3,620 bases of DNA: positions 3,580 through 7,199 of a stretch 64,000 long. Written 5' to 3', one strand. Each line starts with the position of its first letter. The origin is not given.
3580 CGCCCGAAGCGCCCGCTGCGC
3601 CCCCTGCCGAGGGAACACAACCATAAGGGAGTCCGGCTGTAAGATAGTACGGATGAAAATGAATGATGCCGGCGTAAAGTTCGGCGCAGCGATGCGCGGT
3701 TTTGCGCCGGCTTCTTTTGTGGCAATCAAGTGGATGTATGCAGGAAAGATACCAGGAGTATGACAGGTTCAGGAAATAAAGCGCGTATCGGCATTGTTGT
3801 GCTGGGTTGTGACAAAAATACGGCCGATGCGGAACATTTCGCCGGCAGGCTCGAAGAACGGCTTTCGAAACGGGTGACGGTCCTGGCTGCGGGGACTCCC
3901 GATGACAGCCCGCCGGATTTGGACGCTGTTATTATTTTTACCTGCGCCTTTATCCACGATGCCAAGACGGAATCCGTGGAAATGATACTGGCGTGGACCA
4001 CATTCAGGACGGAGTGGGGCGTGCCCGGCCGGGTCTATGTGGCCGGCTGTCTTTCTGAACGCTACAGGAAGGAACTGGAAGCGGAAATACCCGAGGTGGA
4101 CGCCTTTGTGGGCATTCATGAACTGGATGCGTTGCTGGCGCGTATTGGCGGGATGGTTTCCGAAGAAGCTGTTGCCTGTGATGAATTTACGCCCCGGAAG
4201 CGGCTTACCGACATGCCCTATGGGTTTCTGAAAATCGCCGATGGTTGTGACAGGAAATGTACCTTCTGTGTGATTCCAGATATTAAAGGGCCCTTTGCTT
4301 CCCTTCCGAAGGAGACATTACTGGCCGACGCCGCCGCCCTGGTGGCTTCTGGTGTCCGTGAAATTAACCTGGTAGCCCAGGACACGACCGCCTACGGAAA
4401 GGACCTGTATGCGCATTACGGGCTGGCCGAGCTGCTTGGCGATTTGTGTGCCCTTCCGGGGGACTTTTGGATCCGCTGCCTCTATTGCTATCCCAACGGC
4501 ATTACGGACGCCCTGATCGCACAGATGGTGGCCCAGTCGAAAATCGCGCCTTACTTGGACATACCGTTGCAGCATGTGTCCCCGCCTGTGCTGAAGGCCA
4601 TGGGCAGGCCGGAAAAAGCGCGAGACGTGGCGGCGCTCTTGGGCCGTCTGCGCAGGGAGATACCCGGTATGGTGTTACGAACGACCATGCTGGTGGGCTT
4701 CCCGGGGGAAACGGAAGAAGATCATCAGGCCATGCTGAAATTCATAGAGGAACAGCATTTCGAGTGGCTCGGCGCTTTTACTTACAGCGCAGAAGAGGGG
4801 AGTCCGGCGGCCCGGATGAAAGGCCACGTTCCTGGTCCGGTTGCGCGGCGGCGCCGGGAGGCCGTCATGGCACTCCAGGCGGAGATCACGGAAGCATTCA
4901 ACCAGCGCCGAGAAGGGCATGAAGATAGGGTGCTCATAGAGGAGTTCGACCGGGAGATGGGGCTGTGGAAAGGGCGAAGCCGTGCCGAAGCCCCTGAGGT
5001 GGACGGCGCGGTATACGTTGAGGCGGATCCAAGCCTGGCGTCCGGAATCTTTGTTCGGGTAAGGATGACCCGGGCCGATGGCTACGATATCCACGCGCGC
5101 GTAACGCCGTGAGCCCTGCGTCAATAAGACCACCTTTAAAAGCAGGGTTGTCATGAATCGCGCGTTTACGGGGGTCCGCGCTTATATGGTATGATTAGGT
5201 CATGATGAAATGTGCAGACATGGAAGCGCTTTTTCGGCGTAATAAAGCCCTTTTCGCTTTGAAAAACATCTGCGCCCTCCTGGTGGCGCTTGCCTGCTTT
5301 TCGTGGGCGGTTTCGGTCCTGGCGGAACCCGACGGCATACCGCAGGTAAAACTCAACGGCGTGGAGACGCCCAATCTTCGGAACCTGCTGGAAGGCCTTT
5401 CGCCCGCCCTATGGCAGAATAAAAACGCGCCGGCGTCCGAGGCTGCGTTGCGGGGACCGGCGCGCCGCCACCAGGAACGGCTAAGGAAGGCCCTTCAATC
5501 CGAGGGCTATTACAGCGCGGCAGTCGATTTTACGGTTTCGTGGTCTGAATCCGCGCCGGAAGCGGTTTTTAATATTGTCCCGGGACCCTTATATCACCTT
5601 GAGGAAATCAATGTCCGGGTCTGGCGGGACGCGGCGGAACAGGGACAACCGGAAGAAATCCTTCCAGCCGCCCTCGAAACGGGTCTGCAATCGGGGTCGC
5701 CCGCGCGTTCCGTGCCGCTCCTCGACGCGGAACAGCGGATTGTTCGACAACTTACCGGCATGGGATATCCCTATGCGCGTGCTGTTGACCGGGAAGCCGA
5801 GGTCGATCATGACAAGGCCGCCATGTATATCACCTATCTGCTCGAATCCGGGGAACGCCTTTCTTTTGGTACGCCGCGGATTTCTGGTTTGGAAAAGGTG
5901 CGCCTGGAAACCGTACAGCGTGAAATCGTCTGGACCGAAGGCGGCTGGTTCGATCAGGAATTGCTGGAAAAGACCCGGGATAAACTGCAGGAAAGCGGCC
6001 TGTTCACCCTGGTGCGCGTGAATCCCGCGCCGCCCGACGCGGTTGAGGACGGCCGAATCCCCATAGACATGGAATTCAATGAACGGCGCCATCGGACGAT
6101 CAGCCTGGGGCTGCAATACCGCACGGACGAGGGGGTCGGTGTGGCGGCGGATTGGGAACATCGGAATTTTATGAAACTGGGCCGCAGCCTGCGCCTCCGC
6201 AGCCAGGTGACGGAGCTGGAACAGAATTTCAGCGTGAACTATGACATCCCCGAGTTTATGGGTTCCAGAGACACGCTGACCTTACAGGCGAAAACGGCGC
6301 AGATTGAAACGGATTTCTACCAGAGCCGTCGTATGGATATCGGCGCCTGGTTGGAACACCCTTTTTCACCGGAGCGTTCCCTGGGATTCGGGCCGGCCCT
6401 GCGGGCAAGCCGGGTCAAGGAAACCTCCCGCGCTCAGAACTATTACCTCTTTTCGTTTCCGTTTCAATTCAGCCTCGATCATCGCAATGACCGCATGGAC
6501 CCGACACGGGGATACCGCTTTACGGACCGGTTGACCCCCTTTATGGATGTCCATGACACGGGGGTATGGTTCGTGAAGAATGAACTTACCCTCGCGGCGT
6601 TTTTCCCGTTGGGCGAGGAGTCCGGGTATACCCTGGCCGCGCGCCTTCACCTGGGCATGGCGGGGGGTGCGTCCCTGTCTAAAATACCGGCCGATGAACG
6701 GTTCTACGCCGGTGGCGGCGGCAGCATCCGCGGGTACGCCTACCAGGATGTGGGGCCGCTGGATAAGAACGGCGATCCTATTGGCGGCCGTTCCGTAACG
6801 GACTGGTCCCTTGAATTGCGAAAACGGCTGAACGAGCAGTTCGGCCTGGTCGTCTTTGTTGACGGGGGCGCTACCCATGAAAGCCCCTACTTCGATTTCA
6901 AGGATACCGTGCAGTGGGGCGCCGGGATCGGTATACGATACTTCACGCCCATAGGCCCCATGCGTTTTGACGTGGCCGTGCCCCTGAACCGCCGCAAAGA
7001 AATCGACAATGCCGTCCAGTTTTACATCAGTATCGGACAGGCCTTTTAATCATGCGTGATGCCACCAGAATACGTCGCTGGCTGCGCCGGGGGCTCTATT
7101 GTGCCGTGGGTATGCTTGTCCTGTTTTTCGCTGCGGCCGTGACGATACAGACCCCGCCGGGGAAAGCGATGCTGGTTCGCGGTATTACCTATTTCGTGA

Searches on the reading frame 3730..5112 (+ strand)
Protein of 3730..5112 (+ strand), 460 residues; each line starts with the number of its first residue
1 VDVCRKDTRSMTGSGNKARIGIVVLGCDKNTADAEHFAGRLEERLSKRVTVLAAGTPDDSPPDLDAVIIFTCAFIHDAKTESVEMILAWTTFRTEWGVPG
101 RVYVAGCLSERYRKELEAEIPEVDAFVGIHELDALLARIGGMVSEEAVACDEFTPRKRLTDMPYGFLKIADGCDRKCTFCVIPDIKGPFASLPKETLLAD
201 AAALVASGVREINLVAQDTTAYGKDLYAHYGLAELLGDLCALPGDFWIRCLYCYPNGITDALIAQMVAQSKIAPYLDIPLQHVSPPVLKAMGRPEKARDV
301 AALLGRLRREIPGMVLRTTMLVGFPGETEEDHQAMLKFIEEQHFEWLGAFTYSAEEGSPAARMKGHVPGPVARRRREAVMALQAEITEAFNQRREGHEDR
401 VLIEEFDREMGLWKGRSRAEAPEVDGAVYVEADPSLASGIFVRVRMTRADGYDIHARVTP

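Call 39: search_protein_families(library=pfam, proteins=[window:3730-5112:+], max_evalue=0.00001)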
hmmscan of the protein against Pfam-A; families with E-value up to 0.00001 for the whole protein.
window:3730-5112:+ (460 aa): 3 families
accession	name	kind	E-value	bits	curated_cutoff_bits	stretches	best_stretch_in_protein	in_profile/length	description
PF04055.27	Radical_SAM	-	3.4e-19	70.1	29.5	1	169-339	3-166/166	Radical SAM superfamily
PF18693.7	TRAM_2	-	1.1e-15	58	27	1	396-458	2-62/63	TRAM domain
PF00919.26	UPF0004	-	1.1e-13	51.5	27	1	20-128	2-98/98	Uncharacterized protein family UPF0004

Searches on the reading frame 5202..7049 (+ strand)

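Call 39: search_protein_families(library=pfam, proteins=[window:5202-7049:+], max_evalue=0.00001)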
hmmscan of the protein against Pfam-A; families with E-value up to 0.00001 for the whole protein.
window:5202-7049:+ (615 aa): 2 families
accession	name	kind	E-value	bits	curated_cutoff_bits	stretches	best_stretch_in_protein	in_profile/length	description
PF01103.29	Omp85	-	1e-55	190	24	1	322-615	1-325/325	Omp85 superfamily domain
PF07244.20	POTRA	-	3.3e-11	44.2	21.3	0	226-294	7-78/79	Surface antigen variable number repeat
